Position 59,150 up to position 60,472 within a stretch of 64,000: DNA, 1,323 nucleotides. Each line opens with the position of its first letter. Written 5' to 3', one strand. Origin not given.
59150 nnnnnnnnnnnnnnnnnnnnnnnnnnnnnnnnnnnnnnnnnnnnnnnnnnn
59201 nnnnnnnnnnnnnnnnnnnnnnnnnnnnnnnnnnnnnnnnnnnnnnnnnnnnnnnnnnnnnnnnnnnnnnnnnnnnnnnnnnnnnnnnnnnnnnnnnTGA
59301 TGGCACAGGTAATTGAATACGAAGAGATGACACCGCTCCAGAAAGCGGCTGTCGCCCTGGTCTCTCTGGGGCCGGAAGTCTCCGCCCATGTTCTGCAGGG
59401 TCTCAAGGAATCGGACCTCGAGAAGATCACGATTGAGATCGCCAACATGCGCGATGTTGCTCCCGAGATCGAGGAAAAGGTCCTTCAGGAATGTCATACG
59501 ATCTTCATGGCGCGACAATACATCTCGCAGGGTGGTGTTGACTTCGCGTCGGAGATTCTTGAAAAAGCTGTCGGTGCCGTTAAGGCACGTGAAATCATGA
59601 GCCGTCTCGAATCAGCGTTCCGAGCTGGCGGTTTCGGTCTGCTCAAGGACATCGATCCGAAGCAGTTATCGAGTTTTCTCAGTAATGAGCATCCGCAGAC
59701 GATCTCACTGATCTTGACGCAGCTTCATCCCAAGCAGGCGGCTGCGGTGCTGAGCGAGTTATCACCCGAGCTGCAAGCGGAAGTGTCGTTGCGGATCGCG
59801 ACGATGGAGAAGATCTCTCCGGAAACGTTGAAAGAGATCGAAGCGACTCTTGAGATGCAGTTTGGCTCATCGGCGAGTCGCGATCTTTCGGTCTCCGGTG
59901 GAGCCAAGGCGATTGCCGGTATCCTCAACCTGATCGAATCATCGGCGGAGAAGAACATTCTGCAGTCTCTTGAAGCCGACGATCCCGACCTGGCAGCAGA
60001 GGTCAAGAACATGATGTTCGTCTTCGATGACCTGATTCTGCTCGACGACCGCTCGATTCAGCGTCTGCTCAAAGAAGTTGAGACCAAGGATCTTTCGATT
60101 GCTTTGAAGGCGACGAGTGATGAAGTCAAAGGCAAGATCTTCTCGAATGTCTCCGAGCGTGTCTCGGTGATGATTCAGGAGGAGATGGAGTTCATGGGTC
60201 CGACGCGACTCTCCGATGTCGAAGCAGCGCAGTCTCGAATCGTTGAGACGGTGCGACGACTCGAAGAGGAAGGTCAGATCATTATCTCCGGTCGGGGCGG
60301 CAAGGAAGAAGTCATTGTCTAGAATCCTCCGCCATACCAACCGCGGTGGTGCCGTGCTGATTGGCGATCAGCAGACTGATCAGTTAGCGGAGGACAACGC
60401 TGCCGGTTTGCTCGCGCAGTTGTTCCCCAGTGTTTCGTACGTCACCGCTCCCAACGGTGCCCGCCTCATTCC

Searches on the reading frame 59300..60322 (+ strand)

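Call 53: search_protein_families(library=pfam, proteins=[window:59300-60322:+], max_evalue=0.00001)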
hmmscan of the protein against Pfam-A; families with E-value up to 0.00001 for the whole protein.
window:59300-60322:+ (340 aa): 3 families
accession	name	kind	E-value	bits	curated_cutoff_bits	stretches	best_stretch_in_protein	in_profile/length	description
PF01706.21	FliG_C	-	8.7e-46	155.1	23.3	1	223-329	2-108/108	FliG C-terminal domain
PF14841.11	FliG_M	-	3.9e-35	120.4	25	2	120-193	1-74/76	FliG middle domain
PF14842.11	FliG_N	-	3.4e-34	118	25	2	9-105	1-97/104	FliG N-terminal domain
